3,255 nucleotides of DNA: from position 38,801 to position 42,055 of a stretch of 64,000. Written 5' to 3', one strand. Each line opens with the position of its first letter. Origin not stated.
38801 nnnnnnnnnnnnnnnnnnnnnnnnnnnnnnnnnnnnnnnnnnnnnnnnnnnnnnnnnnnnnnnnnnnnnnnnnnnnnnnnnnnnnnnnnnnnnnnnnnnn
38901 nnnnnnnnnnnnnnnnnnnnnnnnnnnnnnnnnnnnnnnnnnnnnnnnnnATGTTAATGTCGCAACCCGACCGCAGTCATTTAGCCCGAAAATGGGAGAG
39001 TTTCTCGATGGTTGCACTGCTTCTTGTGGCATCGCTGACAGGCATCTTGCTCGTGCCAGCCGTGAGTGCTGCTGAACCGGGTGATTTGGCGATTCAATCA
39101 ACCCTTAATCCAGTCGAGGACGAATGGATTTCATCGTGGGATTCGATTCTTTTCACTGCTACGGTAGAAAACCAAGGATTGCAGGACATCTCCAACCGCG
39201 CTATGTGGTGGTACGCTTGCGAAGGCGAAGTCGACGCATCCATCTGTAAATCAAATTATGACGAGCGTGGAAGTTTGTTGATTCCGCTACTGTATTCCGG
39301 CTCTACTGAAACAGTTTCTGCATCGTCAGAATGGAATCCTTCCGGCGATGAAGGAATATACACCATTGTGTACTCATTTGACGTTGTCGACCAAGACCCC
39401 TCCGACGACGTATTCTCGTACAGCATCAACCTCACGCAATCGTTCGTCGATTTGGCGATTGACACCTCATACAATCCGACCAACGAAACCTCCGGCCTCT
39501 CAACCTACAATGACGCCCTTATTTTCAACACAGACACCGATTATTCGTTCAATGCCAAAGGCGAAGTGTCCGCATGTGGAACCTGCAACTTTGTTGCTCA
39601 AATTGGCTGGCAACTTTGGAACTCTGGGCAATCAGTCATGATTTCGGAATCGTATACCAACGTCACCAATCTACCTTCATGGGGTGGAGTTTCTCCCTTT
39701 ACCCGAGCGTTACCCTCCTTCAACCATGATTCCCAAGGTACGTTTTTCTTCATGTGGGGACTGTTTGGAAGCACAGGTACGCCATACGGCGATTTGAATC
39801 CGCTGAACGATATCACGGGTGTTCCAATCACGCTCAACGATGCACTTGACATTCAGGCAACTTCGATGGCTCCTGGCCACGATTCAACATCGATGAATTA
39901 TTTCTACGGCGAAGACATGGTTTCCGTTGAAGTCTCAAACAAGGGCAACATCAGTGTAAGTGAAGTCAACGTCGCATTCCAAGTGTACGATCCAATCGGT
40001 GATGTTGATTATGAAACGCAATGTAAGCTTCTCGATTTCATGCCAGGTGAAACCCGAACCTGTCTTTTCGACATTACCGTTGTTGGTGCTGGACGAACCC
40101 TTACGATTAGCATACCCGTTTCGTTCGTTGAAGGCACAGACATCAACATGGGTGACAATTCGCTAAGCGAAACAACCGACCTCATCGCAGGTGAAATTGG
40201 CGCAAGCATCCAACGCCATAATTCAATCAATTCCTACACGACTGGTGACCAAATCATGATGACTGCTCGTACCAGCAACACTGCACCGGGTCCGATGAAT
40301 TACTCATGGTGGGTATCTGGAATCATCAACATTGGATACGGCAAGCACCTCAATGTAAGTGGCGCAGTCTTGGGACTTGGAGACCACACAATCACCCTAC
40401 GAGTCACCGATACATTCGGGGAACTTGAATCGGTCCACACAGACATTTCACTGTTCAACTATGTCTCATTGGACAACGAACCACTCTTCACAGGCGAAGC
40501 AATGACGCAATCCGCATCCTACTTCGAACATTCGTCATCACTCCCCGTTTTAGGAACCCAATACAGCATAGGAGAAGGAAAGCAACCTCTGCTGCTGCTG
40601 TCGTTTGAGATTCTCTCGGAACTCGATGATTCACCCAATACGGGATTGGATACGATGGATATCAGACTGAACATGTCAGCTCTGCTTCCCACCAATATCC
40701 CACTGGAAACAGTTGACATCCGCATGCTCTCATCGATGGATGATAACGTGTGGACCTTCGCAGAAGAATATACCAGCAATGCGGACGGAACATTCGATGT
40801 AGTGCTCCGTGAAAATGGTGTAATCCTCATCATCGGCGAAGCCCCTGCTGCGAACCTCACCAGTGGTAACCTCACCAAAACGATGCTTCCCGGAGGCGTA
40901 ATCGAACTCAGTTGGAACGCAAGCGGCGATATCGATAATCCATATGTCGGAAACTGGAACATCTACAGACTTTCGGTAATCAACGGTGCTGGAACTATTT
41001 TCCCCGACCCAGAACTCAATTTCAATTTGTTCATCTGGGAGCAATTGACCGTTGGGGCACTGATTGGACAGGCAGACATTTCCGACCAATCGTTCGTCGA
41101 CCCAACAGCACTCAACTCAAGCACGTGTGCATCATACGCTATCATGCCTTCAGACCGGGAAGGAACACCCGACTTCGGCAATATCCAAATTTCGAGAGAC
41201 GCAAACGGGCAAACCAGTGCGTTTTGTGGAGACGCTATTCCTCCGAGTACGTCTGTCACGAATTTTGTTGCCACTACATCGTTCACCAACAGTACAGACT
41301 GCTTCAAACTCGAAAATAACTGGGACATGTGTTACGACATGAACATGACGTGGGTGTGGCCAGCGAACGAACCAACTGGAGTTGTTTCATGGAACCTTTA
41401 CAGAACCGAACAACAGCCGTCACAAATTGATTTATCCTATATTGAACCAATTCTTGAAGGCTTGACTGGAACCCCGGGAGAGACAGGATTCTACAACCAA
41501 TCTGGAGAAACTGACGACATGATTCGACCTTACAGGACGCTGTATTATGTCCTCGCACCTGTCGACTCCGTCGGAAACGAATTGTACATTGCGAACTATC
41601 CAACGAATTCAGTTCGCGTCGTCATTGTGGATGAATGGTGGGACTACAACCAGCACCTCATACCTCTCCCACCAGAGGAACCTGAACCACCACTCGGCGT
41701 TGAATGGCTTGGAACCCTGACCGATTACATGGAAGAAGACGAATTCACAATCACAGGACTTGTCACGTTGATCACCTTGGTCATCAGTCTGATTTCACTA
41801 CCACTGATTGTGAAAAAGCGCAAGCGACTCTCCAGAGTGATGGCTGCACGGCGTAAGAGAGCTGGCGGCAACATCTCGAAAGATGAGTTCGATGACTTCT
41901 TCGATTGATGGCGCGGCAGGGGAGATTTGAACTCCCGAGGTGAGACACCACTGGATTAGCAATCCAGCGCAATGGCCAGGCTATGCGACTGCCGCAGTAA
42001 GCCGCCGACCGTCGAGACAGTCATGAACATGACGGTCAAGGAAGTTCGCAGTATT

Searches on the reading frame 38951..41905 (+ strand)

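Call 77: search_protein_families(library=pfam, proteins=[window:38951-41905:+], max_evalue=0.001)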
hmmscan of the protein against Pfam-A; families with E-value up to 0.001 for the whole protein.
window:38951-41905:+ (985 aa): 1 family
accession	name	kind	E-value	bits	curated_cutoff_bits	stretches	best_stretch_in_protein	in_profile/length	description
PF07705.17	CARDB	-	0.00033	21.3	22.7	0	45-144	3-84/101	CARDB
